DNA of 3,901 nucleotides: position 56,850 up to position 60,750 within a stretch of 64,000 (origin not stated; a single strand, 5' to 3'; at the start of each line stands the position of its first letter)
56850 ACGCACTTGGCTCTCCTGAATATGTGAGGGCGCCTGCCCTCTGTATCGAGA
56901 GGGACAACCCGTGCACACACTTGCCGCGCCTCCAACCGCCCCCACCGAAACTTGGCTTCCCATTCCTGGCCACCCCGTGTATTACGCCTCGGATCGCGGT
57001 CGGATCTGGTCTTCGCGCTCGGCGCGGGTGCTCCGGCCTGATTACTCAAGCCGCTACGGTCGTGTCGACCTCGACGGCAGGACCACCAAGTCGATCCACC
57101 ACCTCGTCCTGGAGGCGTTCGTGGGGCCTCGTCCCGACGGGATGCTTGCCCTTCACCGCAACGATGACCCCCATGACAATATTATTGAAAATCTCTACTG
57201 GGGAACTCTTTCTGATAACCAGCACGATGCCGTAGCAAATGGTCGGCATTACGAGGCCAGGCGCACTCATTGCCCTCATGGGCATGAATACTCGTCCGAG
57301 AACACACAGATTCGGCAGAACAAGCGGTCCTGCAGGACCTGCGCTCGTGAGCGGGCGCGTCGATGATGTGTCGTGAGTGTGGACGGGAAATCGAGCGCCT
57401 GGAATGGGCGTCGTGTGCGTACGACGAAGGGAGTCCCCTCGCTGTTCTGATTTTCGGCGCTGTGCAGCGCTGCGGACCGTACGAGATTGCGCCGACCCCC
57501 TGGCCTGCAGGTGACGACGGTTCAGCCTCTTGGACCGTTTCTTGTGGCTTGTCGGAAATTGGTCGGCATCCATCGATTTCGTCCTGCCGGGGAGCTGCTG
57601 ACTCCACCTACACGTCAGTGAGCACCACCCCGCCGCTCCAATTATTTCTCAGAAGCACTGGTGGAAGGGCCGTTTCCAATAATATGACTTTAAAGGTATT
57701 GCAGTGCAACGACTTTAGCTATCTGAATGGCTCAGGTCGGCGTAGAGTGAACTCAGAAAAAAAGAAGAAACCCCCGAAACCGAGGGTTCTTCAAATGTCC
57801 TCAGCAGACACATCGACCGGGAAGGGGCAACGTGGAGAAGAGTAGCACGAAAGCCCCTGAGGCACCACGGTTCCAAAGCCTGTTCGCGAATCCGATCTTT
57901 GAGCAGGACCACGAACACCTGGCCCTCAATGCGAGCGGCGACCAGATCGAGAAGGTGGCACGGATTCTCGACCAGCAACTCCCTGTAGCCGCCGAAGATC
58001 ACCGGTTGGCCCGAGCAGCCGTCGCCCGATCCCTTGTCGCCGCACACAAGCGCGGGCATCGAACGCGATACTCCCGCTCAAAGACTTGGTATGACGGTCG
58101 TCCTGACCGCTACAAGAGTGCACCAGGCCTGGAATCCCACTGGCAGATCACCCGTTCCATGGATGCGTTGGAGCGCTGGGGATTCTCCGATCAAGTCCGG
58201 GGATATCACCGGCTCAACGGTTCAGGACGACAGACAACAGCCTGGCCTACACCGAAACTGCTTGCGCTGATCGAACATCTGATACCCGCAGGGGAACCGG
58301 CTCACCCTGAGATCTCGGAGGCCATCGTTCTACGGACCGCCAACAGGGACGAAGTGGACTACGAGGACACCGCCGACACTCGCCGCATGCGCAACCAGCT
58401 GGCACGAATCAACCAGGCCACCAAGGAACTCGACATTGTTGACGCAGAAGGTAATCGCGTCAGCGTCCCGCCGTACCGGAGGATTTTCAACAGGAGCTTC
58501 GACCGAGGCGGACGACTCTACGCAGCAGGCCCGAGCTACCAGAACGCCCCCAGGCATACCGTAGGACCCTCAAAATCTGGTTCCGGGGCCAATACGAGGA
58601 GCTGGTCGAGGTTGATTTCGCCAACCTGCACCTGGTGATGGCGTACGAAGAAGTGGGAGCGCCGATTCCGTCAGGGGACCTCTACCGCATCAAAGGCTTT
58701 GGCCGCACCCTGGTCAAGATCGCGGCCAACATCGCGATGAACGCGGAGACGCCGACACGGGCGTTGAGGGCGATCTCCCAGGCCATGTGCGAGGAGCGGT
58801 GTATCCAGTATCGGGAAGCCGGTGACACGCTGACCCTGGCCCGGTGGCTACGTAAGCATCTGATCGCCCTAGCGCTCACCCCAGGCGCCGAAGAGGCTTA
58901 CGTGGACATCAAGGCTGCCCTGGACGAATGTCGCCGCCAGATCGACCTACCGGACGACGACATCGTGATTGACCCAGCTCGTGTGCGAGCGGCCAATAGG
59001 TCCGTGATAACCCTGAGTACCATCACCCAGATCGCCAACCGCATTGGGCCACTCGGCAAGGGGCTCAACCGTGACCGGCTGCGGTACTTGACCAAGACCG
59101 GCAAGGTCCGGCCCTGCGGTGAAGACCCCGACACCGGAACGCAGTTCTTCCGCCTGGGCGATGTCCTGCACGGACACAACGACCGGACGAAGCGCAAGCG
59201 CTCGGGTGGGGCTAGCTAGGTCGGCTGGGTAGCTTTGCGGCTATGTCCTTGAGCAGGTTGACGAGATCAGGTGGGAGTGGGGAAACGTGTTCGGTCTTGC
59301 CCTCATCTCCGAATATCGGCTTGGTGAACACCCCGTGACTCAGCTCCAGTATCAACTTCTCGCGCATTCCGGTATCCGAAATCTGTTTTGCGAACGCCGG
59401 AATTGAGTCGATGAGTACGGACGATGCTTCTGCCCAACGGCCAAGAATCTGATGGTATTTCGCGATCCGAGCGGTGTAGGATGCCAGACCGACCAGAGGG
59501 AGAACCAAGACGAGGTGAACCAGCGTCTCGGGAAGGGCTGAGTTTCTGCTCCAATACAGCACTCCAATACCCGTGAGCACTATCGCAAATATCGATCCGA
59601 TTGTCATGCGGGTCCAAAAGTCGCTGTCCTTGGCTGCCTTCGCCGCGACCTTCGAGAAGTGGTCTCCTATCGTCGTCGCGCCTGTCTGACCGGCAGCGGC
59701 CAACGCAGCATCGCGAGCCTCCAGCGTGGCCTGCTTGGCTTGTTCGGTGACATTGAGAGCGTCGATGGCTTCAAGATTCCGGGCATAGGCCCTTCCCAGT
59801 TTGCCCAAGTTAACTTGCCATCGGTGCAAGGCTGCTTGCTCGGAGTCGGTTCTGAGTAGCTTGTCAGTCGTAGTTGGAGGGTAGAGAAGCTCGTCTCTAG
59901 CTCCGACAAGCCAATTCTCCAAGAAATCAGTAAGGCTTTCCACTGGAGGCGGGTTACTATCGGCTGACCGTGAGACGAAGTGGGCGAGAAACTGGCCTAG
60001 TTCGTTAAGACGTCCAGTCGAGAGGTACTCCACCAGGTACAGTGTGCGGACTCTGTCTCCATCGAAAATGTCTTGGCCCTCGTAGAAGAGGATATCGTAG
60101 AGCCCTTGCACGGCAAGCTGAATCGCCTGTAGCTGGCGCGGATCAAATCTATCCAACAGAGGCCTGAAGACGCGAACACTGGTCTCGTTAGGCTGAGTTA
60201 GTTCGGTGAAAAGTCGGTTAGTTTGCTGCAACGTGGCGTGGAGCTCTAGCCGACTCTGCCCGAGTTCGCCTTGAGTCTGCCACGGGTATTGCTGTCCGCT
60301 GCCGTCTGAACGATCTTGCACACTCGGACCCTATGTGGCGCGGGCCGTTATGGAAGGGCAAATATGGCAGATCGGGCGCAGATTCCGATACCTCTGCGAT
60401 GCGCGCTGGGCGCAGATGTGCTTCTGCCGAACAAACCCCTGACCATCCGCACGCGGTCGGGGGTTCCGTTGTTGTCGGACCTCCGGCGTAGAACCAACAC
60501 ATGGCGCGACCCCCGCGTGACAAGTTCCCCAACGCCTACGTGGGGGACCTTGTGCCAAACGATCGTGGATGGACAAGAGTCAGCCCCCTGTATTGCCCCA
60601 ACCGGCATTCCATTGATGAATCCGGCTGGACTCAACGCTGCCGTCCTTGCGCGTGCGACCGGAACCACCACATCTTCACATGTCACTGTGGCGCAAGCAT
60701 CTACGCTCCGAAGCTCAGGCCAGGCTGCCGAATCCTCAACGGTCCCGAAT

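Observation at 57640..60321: A ~462-aa gene split by a C5 homopolymer frameshift, preceded by a 43% GC promoter-like block and convergent with a membrane protein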

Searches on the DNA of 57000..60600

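Call 59: search_rna_families(source=window, start=57000, end=60600, threshold=evalue, max_evalue=1)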
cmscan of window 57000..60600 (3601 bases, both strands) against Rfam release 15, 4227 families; matches with E-value up to 1: 0.
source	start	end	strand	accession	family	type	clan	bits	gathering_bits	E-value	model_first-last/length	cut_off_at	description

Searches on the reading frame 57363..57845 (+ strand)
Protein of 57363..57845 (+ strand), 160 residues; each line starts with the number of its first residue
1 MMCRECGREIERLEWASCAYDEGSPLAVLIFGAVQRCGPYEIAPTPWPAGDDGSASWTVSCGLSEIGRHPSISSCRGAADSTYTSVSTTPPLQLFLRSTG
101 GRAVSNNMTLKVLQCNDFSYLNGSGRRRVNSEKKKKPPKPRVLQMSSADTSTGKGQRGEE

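Call 35: search_protein_families(library=pfam, proteins=[window:57363-57845:+], max_evalue=0.01)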
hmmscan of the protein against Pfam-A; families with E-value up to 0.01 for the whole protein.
window:57363-57845:+ (160 aa): 0 families

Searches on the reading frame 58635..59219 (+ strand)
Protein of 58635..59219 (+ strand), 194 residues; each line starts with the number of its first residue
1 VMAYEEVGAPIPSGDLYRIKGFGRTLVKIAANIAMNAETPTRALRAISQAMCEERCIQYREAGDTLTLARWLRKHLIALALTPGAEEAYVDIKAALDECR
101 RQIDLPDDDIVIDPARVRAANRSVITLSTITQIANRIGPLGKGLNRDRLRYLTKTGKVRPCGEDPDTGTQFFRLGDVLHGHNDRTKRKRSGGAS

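Call 67: find_homologous_proteins(query=window:58635-59219:+)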
Query window:58635-59219:+ (194 aa): 63 proteins with E <= 0.001 among 489 candidates.
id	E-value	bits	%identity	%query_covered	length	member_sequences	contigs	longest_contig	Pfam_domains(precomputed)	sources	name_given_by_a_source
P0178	3.6e-124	430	100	100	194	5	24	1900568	-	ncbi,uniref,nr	ncbi:hypothetical protein [Mycobacteroides abscessus]|uniref:hypothetical protein n=1 Tax=Mycobacter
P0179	1.7e-75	271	86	74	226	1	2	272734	-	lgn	-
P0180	5.6e-71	256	81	74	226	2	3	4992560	-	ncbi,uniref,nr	ncbi:hypothetical protein R2325_13950 [Mycobacteroides chelonae]|uniref:hypothetical protein n=1 Tax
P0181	2.1e-67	245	77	74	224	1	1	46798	-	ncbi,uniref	ncbi:hypothetical protein [Mycobacteroides chelonae]|uniref:hypothetical protein n=1 Tax=Mycobactero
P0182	9.5e-55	204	67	71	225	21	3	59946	-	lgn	-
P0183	8.9e-53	197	61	75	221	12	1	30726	-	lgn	-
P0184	6.5e-51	191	58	80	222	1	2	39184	-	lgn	-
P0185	5.2e-50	188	61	75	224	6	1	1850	-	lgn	-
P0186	3.7e-49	185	58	77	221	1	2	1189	-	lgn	-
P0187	4.9e-49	185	52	95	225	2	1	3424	-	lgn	-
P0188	7.6e-40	155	56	68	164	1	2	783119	-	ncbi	-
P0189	1.5e-39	154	56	68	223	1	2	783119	-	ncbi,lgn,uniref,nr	ncbi:hypothetical protein [Mycobacteroides franklinii]|uniref:hypothetical protein n=1 Tax=Mycobacte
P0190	4.8e-38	149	48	80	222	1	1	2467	-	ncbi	-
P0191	6.0e-38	149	51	75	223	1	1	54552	-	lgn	-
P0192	6.0e-38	149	51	75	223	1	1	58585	-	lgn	-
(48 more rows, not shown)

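Call 69: search_protein_families(library=pfam, alignment_id=A3, max_evalue=1)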
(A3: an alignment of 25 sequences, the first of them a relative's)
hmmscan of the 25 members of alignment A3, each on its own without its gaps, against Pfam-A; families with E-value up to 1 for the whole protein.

A. member 1, P0179 (226 aa): 2 families
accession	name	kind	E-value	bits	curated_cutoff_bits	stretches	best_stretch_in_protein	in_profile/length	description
PF06844.16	DUF1244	-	0.015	15.8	27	1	72-92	14-34/67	Protein of unknown function (DUF1244)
PF01248.31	Ribosomal_L7Ae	-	0.035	14.2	22.1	1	77-119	48-90/95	Ribosomal protein L7Ae/L30e/S12e/Gadd45 family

B. families by the number of members that match (of 25 scanned): 6 families
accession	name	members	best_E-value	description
PF06844.16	DUF1244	1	0.015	Protein of unknown function (DUF1244)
PF01248.31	Ribosomal_L7Ae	1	0.035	Ribosomal protein L7Ae/L30e/S12e/Gadd45 family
PF24030.1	DUF7341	1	0.052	Domain of unknown function (DUF7341)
PF11123.14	DNA_Packaging_2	1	0.058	DNA packaging protein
PF04940.18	BLUF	1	0.12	Sensors of blue-light using FAD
PF14295.12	PAN_4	1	0.19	PAN domain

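Call 70: search_solved_structures(query=A3, max_evalue=10, show_alignments=2)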
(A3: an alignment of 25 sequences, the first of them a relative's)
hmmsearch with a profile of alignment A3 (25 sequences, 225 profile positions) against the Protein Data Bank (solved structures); distinct sequences matched with E-value up to 10: 3.
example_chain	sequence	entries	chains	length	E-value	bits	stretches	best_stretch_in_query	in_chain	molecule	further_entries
5ur2_A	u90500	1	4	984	0.002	20.8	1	55-131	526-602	Bifunctional protein PutA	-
4inw_A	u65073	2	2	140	0.9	12.1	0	109-141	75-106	Pheromone-binding protein 1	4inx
2kph_A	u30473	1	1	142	0.93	12.1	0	109-141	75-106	Pheromone binding protein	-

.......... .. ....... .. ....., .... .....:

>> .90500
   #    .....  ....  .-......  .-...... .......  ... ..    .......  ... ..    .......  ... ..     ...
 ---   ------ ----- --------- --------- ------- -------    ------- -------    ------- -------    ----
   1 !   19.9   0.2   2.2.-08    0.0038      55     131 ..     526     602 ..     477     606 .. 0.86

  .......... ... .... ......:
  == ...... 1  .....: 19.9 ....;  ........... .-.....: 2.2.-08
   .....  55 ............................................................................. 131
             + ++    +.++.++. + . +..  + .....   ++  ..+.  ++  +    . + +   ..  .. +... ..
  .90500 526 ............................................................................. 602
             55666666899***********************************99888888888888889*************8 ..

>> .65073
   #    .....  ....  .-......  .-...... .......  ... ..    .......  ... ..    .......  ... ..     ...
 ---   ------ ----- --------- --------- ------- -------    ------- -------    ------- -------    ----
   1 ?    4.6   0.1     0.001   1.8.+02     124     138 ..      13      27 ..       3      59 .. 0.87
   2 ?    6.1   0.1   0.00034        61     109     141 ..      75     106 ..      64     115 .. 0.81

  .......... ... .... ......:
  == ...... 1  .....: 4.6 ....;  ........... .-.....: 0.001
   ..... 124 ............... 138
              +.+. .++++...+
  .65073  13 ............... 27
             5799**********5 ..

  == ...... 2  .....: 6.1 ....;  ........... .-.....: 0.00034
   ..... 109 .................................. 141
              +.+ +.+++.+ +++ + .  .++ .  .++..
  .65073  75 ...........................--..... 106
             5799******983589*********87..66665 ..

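Call 75: list_cluster_members(proteins=[P0003, P0178])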
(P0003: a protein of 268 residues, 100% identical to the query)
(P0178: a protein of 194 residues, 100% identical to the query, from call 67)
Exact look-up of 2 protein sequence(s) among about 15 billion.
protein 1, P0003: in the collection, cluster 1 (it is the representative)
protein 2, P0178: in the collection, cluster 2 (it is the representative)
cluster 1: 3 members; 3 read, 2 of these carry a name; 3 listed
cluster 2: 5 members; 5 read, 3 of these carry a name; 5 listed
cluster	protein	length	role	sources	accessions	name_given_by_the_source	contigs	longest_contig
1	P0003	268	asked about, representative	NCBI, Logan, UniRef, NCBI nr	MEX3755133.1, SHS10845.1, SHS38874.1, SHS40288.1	hypothetical protein [Mycobacteroides abscessus] | hypothetical protein n=2 Tax=Mycobacteroides abscessus TaxID=36809 RepID=UPI0009291B7D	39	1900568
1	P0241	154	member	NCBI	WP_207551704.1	hypothetical protein, partial [Mycobacteroides abscessus]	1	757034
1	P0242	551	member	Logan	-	-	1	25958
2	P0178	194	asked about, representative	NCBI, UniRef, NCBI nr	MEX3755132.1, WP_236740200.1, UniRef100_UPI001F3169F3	hypothetical protein [Mycobacteroides abscessus] | hypothetical protein n=1 Tax=Mycobacteroides abscessus TaxID=36809 RepID=UPI001F3169F3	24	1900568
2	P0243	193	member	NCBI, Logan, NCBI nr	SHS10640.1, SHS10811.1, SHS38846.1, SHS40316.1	Uncharacterised protein [Mycobacteroides abscessus subsp. abscessus] | hypothetical protein [Mycobacteroides abscessus]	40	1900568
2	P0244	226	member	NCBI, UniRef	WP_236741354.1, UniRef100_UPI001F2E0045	hypothetical protein, partial [Mycobacteroides abscessus] | hypothetical protein n=2 Tax=Mycobacteroides abscessus TaxID=36809 RepID=UPI001F2E0045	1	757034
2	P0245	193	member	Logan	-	-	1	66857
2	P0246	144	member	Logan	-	-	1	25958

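Call 77: find_encoding_contigs(protein=P0242, flank=10000, max_places=2)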
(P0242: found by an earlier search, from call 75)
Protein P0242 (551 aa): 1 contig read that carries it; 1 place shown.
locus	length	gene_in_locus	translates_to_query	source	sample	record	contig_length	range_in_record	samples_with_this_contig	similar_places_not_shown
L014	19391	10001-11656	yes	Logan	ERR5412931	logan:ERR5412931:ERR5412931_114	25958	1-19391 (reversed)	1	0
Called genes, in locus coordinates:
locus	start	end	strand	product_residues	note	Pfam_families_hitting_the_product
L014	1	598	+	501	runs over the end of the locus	PF00135:COesterase, PF20434:BD-FAE, PF07859:Abhydrolase_3 (faint)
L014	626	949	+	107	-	PF01906:YbjQ_1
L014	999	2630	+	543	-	PF02878:PGM_PMM_I, PF02879:PGM_PMM_II, PF02880:PGM_PMM_III, PF00408:PGM_PMM_IV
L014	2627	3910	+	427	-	PF12832:MFS_1_like (faint), PF00083:Sugar_tr, PF05977:MFS_3 (weak), PF13347:MFS_2 (weak), PF07690:MFS_1, PF13347:MFS_2 (weak), PF00083:Sugar_tr (weak), PF07690:MFS_1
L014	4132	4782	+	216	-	-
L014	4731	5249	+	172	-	PF00589:Phage_integrase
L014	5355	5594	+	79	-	PF12728:HTH_17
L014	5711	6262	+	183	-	-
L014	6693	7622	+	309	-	-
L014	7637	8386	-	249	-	-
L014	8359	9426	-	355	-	PF18928:DUF5677 (weak)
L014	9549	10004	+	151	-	PF13392:HNH_3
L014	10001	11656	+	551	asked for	-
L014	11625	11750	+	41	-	-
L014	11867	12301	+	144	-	-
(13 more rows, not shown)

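Call 99: predict_structure(alignment_id=A5)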
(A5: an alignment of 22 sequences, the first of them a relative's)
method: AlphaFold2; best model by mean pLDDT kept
length: 226 residues; sequences in the alignment: 22
mean_pLDDT: 77.8   pTM: 0.55
mean pLDDT of the five models: 77.8, 76.7, 76.1, 74.8, 73.5
residues with pLDDT >= 90: 90; 70-90: 75; 50-70: 21; < 50: 40
segments of 3 or more residues with pLDDT < 50: 45-60, 139-151, 218-226
pLDDT, mean of each block of 10 residues (from residue 1): 68 94 91 75 50 43 83 97 93 93 95 93 95 70 43 69 80 85 90 80 83 66 33
secondary structure, 60 per line:
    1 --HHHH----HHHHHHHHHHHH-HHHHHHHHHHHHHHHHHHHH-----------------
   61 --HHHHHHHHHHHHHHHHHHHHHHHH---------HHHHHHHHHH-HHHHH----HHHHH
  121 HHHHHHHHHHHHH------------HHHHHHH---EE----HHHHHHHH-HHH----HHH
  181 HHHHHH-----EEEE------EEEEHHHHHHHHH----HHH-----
elements in order: H3-6 H11-22 H24-43 H63-86 H96-105 H107-111 H116-133 H146-152 H162-169 H178-186 E192-195 E202-205 H206-214
